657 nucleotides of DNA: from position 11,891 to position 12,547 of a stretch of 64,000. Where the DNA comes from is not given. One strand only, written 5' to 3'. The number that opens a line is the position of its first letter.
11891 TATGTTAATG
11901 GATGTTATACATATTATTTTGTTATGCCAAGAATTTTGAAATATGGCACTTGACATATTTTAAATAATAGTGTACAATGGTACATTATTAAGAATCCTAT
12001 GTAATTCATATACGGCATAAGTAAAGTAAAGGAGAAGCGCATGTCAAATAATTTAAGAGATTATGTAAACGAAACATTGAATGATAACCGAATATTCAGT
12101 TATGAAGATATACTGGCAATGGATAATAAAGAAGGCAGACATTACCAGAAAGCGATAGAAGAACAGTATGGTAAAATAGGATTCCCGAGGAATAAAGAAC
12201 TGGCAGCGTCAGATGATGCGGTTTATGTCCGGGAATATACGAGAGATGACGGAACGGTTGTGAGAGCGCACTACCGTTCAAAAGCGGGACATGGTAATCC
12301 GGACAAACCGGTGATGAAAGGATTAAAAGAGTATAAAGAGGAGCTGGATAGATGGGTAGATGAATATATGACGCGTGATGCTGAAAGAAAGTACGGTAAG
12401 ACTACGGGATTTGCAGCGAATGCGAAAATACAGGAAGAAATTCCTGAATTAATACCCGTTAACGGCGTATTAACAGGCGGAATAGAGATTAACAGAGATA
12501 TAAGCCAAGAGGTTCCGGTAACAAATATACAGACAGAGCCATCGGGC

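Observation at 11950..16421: AT-rich accessory cassette with a polymorphic toxin/immunity-like layout but no recognisable toxin, delivery or immunity family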

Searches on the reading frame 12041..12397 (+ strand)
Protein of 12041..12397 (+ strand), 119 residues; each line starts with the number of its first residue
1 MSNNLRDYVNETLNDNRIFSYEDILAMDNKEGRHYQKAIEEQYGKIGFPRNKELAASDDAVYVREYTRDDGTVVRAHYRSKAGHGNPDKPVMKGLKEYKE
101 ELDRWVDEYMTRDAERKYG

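Call 44: find_related_loci(query=A3, collection=genome_contigs, flank=10000)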
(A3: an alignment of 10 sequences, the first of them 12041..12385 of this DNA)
Query A3 (115 aa) in genome_contigs; peptide patterns used: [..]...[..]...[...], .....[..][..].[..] (x = any residue, [..] = any of these).
90 stretches matched a pattern; 45 encode a relative of the query (tblastn E <= 1e-3); 43 distinct loci.
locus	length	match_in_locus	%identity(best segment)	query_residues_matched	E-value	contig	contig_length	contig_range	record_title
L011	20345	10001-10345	70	1-115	9e-57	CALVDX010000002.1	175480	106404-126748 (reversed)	MAG: Candidatus Gastranaerophilales bacterium isolate BRZ_DT__bin31 genome assembly, contig: BRZ_DT__NODE_34_length_1754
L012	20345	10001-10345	69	1-115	2e-54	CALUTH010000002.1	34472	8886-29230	MAG: Candidatus Gastranaerophilales bacterium isolate BRZ_DP__bin12 genome assembly, contig: BRZ_DP__NODE_1763_length_34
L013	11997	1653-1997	69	1-115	5e-54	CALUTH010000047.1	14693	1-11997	MAG: Candidatus Gastranaerophilales bacterium isolate BRZ_DP__bin12 genome assembly, contig: BRZ_DP__NODE_6340_length_14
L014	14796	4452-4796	69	1-115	5e-54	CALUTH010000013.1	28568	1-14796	MAG: Candidatus Gastranaerophilales bacterium isolate BRZ_DP__bin12 genome assembly, contig: BRZ_DP__NODE_2343_length_28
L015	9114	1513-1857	67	1-115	5e-53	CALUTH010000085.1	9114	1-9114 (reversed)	MAG: Candidatus Gastranaerophilales bacterium isolate BRZ_DP__bin12 genome assembly, contig: BRZ_DP__NODE_12365_length_9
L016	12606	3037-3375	69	3-115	5e-53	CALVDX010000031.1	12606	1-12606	MAG: Candidatus Gastranaerophilales bacterium isolate BRZ_DT__bin31 genome assembly, contig: BRZ_DT__NODE_4782_length_12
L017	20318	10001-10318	68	10-115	4e-48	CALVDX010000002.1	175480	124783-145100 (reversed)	MAG: Candidatus Gastranaerophilales bacterium isolate BRZ_DT__bin31 genome assembly, contig: BRZ_DT__NODE_34_length_1754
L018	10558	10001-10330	60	1-110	1e-42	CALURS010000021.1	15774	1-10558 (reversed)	MAG: Candidatus Gastranaerophilales bacterium isolate BRZ_SF__bin12 genome assembly, contig: BRZ_SF__NODE_5098_length_15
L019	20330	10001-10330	59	1-110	3e-42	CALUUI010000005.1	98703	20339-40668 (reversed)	MAG: Candidatus Gastranaerophilales bacterium isolate BRZ_AN__bin102 genome assembly, contig: BRZ_AN__NODE_305_length_98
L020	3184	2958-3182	76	1-75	4e-36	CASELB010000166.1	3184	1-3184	uncultured bacterium isolate Batch1_idba_bin.956 genome assembly, contig: Batch1_idba_bin.956.fa_k87_25527682, whole gen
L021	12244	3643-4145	70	1-114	3e-34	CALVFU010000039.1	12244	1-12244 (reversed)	MAG: Candidatus Gastranaerophilales bacterium isolate BRZ_RF__bin58 genome assembly, contig: BRZ_RF__NODE_7935_length_12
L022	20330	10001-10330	54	3-110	2e-33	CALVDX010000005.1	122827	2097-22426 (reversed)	MAG: Candidatus Gastranaerophilales bacterium isolate BRZ_DT__bin31 genome assembly, contig: BRZ_DT__NODE_95_length_1228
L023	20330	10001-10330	52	5-112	1e-31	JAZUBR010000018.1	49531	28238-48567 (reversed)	MAG: Candidatus Gastranaerophilaceae bacterium isolate T1900045317_YK20190006.MAGScoT_cleanbin_000005 SGB_6309_k141_1929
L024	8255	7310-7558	54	4-86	8e-24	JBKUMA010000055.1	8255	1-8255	MAG: Candidatus Gastranaerophilaceae bacterium isolate 29-1_25 NODE_5153_length_8255_cov_6.500122, whole genome shotgun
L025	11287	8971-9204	53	4-81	1e-22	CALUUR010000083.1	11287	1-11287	MAG: Candidatus Gastranaerophilales bacterium isolate BRZ_M__bin90 genome assembly, contig: BRZ_M__NODE_11847_length_112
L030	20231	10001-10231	52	5-81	6e-22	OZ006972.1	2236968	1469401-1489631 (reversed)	MAG: Candidatus Gastranaerophilales bacterium isolate metabat2_pooled_hifiasm.1023 MAG genome assembly, chromosome: 1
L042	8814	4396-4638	47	5-85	1e-17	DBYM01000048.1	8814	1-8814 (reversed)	MAG TPA_asm: Cyanobacteria bacterium UBA1186 UBA1186_contig_102732, whole genome shotgun sequence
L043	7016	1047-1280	40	5-82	1e-15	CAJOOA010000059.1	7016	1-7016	Candidatus Gastranaerophilales bacterium isolate Rumen_Coassembly_mag_1666 genome assembly, contig: k87_11241038, whole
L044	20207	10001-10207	52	15-80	6e-15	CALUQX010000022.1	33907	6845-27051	MAG: Candidatus Gastranaerophilales bacterium isolate BRZ_CP__bin33 genome assembly, contig: BRZ_CP__NODE_1869_length_33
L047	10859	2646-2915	38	6-101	1e-13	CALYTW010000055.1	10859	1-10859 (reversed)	MAG: uncultured cyanobacterium isolate SRR7188236_bin.56_metaWRAP_v1.3_MAG genome assembly, contig: ERZ9280836.3740, who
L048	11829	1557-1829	35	1-88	5e-9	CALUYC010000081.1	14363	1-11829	MAG: Candidatus Gastranaerophilales bacterium isolate E08__bin323 genome assembly, contig: E08__k127_7142492, whole geno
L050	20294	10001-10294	33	3-88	4e-8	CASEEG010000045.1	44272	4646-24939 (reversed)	uncultured bacterium isolate SI.O1.metabat-bins.94 genome assembly, contig: SI.O1.metabat-bins.94.fa_k141_152355, whole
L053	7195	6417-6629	39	13-79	4e-7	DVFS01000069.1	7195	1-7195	MAG TPA_asm: Candidatus Galligastranaerophilus faecipullorum isolate ChiW23-1657 ChiW23__C153152_L7195_SRR5556883, whole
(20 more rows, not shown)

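Call 45: search_protein_representatives(alignment_id=A3)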
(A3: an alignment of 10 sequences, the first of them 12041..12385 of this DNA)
Query: 10 sequences, 327 profile positions. Proteins with E-value up to 0.001 (for the whole library): 832; up to 1e-10: 414; up to 1e-30: 82. The best 150 are listed.
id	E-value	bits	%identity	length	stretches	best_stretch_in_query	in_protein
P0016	4.8e-137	473.9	-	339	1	5-326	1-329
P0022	5.9e-115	401.3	-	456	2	3-188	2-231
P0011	3.2e-112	392.3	-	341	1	1-282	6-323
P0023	2.3e-89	317.2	-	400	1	3-326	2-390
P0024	5.0e-89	316.1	-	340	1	3-326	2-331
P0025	1.5e-84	301.4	-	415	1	1-326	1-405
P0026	8.8e-81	289.0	-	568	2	1-248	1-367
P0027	3.0e-77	277.4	-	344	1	3-326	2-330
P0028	4.9e-76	273.4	-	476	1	38-326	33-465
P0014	6.4e-76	273.0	-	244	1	1-181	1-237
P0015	8.5e-68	246.3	-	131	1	1-110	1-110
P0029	1.2e-67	245.8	-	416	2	50-176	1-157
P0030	8.0e-63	229.9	-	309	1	4-326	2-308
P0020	8.5e-63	229.9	-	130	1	5-130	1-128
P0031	4.7e-59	217.6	-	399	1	3-325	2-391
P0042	5.0e-48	181.3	-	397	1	4-151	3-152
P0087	4.0e-33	132.3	-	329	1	4-98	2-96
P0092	9.5e-32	127.8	-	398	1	3-85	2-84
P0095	8.7e-31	124.7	-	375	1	3-85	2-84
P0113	5.4e-28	115.5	-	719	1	4-251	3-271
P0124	1.5e-26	110.7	-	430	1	4-89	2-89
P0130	9.9e-26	108.0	-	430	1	4-88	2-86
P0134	1.4e-25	107.5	-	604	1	4-98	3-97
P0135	1.5e-25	107.4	-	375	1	3-85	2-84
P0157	8.9e-23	98.3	-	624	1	4-84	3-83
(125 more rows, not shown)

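Call 47: search_protein_families(library=pfam, alignment_id=A4, max_evalue=0.001)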
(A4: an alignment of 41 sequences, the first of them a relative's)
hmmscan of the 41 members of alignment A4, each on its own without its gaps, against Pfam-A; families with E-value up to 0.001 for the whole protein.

A. member 1, P0070 (952 aa): 0 families

B. families by the number of members that match (of 41 scanned): 5 families
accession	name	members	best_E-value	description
PF15644.12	Gln_amidase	3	6.4e-09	Papain fold toxin 1, glutamine deamidase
PF00277.23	SAA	2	2.7e-20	Serum amyloid A protein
PF01551.29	Peptidase_M23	1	3.2e-28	Peptidase family M23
PF01764.32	Lipase_3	1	0.00025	Lipase (class 3)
PF11187.14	Mbeg1-like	1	0.00066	Mbeg1-like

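Call 52: search_protein_families(library=pfam, proteins=[L050:9527-10276:+, L053:5874-6638:+, L044:8810-10222:+, L048:1077-1811:+, L050:4051-4707:+, L043:5651-6187:+, L047:6837-7550:+, L022:9998-11152:+, L042:4321-5376:+, L030:9992-10987:+], max_evalue=0.01)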
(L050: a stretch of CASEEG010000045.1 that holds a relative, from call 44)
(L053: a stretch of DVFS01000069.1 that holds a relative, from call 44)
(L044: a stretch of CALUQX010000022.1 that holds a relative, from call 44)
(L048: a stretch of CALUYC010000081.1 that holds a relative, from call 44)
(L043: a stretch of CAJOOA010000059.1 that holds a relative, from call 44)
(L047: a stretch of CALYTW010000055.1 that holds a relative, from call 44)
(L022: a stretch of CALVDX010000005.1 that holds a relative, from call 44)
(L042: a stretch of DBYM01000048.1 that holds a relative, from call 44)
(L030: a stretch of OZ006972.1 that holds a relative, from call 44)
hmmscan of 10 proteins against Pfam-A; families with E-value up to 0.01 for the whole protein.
L050:9527-10276:+ (249 aa): 1 family
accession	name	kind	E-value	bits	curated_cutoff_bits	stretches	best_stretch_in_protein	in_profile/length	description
PF22322.1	DUF6973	-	1.2e-10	41.4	27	1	37-111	31-106/124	Domain of unknown function (DUF6973)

L053:5874-6638:+ (254 aa): 1 family
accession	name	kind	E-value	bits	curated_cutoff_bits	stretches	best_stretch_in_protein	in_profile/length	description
PF22322.1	DUF6973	-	1.9e-10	40.9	27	1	49-129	32-115/124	Domain of unknown function (DUF6973)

L044:8810-10222:+ (470 aa): 1 family
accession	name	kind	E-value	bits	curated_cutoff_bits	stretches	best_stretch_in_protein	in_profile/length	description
PF18798.6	LPD3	-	2.5e-10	41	27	1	164-245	3-87/114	Large polyvalent protein-associated domain 3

L048:1077-1811:+ (244 aa): 1 family
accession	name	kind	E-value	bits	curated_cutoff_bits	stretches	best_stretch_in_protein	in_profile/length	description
PF22322.1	DUF6973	-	2.2e-10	40.6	27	1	37-111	31-106/124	Domain of unknown function (DUF6973)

L050:4051-4707:+ (218 aa): 0 families

L043:5651-6187:+ (178 aa): 1 family
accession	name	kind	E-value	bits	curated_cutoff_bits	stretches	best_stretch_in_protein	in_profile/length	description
PF22322.1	DUF6973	-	3.1e-06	27.2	27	1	7-54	61-107/124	Domain of unknown function (DUF6973)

L047:6837-7550:+ (237 aa): 1 family
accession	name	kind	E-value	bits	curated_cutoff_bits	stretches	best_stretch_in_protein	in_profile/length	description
PF22322.1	DUF6973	-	9.4e-16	58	27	1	27-109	19-108/124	Domain of unknown function (DUF6973)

L022:9998-11152:+ (384 aa): 1 family
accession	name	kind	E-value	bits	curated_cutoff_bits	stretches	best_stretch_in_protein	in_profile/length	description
PF14010.12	PEPcase_2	-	0.0013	17.8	25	1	105-159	263-315/493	Phosphoenolpyruvate carboxylase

L042:4321-5376:+ (351 aa): 1 family
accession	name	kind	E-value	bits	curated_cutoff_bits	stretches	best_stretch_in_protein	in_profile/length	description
PF15644.12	Gln_amidase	-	0.00012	23.5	24.1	1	186-299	2-114/114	Papain fold toxin 1, glutamine deamidase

L030:9992-10987:+ (331 aa): 0 families
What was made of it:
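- In some relatives it is C-terminal (DUF6973 and LPD3 proteins, call 52).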

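Call 66: search_protein_families(library=pfam, proteins=[P0042, P0092, P0095, P0124, P0130, P0134, P0135, P0157, P0113, P0087], max_evalue=0.01)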
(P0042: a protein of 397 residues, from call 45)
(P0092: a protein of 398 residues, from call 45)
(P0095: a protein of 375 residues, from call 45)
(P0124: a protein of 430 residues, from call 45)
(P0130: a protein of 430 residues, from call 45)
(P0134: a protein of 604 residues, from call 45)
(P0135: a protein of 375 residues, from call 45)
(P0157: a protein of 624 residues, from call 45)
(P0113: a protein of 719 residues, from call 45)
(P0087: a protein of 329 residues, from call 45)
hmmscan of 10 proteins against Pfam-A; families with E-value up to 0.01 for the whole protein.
P0042 (397 aa): 0 families

P0092 (398 aa): 1 family
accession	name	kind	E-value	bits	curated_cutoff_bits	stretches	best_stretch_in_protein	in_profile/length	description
PF15644.12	Gln_amidase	-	2.7e-05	25.6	24.1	1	236-347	2-113/114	Papain fold toxin 1, glutamine deamidase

P0095 (375 aa): 0 families

P0124 (430 aa): 0 families

P0130 (430 aa): 1 family
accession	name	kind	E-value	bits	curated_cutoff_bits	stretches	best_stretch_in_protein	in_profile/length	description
PF15644.12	Gln_amidase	-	6.8e-07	30.8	24.1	1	268-376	2-113/114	Papain fold toxin 1, glutamine deamidase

P0134 (604 aa): 0 families

P0135 (375 aa): 0 families

P0157 (624 aa): 0 families

P0113 (719 aa): 2 families
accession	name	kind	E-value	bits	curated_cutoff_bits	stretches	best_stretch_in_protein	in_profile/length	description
PF01764.32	Lipase_3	-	0.00025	21.4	22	1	525-576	31-82/140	Lipase (class 3)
PF11187.14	Mbeg1-like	-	0.00066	19.6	21.1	1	490-576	18-103/224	Mbeg1-like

P0087 (329 aa): 0 families
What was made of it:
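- Alternative cargos found: Gln_amidase 'papain fold toxin 1' (P0092, P0130, L042), Lipase_3/Mbeg1 (P0113), M23, SAA, DUF6973 and LPD3 (calls 47, 52, 66). The enzymatic cargos (M23, lipase, papain-fold; calls 47, 66) resemble virion-associated envelope-degrading enzymes. The N-module is fused to toxin or hydrolase domains in relatives (calls 52, 66).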

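Call 79: search_dna_similar(query=window:12041-12397:+, collection=phages, mode=protein, max_evalue=1, max_rows=25)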
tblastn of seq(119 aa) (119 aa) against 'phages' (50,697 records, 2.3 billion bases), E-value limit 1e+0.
No match.

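Call 81: find_related_loci(query=A3, collection=viral_contigs, flank=10000)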
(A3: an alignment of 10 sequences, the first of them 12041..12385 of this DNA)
Query A3 (115 aa) in viral_contigs; peptide patterns used: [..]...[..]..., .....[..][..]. (x = any residue, [..] = any of these).
23 stretches matched a pattern; 1 encode a relative of the query (tblastn E <= 1e-3); 1 distinct loci.
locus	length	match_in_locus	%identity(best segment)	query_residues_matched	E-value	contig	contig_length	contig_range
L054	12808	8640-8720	56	61-87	1e-7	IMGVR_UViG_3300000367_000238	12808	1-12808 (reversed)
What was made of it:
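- No relative was found in 50,697 sequenced phage genomes, and only one partial match was found in IMG/VR (calls 79, 81).
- Tried and rejected: IMG/VR gave one partial hit, covering the hairpin only (call 81).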

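Call 83: search_protein_families(library=pfam, proteins=[L054:6687-9335:+, L054:3299-4696:+, L054:1592-3283:+, L050:2977-3936:+, L050:5319-7058:+, L050:4897-5301:+, L050:8605-9090:-, L030:10941-11435:+], max_evalue=0.01)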
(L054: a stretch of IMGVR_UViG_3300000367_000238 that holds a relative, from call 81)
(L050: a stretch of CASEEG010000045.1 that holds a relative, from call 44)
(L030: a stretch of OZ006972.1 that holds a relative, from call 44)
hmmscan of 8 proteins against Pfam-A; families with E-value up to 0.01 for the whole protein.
L054:6687-9335:+ (882 aa): 1 family
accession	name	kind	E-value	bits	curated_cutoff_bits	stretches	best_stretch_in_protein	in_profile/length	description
PF04233.19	Phage_Mu_F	-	2e-08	35.4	29.6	1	283-373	25-111/112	Phage Mu protein F like protein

L054:3299-4696:+ (465 aa): 2 families
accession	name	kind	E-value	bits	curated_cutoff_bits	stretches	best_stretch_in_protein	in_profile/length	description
PF06074.18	Portal_Mu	-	3e-35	122.6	23.9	1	38-405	2-324/336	Portal protein of Mu bacteriophage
PF21919.2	P23-45_portal_barrel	-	1.5e-09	37.3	27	1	22-319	41-335/448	Phage P23-45 portal protein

L054:1592-3283:+ (563 aa): 0 families

L050:2977-3936:+ (319 aa): 0 families

L050:5319-7058:+ (579 aa): 1 family
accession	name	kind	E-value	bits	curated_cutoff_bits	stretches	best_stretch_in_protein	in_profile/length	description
PF12236.14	Head-tail_con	-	2.6e-06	26.6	27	1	291-447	247-404/489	Bacteriophage head to tail connecting protein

L050:4897-5301:+ (134 aa): 1 family
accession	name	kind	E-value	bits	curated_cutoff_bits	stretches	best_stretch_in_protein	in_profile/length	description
PF03592.21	Terminase_2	-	1.3e-08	36.1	26.1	1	8-80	3-75/141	Terminase small subunit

L050:8605-9090:- (161 aa): 0 families

L030:10941-11435:+ (164 aa): 0 families

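Call 99: search_solved_structures(query=A3, max_evalue=10, show_alignments=2)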
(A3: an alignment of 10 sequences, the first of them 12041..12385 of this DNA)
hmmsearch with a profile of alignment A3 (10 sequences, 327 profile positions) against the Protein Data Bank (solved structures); distinct sequences matched with E-value up to 10: 2.
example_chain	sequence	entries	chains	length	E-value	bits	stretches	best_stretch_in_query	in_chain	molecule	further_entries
6azh_A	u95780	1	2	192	0.14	15.5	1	135-278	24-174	TetR family transcriptional regulator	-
6y07_A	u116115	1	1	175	3.9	10.7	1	136-250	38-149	sohair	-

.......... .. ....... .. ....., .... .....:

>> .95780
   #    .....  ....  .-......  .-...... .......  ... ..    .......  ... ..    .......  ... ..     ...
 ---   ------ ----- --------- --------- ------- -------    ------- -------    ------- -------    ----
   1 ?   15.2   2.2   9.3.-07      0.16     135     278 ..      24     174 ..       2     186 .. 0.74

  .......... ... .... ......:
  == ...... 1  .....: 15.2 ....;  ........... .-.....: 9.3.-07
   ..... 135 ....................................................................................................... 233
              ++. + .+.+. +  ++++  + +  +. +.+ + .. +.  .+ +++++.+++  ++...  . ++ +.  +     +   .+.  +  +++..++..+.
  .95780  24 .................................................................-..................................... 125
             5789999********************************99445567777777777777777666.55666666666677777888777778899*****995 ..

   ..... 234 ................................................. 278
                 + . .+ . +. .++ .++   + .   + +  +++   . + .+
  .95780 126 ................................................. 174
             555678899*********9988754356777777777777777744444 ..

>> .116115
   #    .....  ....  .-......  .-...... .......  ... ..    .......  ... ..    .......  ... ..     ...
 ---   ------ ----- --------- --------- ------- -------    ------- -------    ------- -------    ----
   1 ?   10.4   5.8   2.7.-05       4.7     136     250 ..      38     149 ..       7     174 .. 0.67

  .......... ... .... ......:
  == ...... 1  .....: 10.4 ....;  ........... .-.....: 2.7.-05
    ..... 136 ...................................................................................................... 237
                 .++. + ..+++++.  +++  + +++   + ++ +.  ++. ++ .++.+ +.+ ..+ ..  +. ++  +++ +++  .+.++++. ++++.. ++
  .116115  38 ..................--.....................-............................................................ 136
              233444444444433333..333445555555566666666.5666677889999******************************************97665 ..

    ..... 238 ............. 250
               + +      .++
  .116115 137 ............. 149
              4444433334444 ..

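Call 102: search_protein_families(library=phrogs, proteins=[L042:4387-5376:+, L050:9527-10276:+], max_evalue=0.001)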
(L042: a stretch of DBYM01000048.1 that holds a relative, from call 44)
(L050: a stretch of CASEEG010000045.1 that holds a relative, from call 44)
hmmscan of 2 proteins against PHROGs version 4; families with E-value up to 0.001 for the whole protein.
L042:4387-5376:+ (329 aa): 1 family
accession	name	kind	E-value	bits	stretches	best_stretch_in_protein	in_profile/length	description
phrog_28631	-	unknown function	1.1e-06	28.6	1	157-212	360-411/550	-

L050:9527-10276:+ (249 aa): 0 families
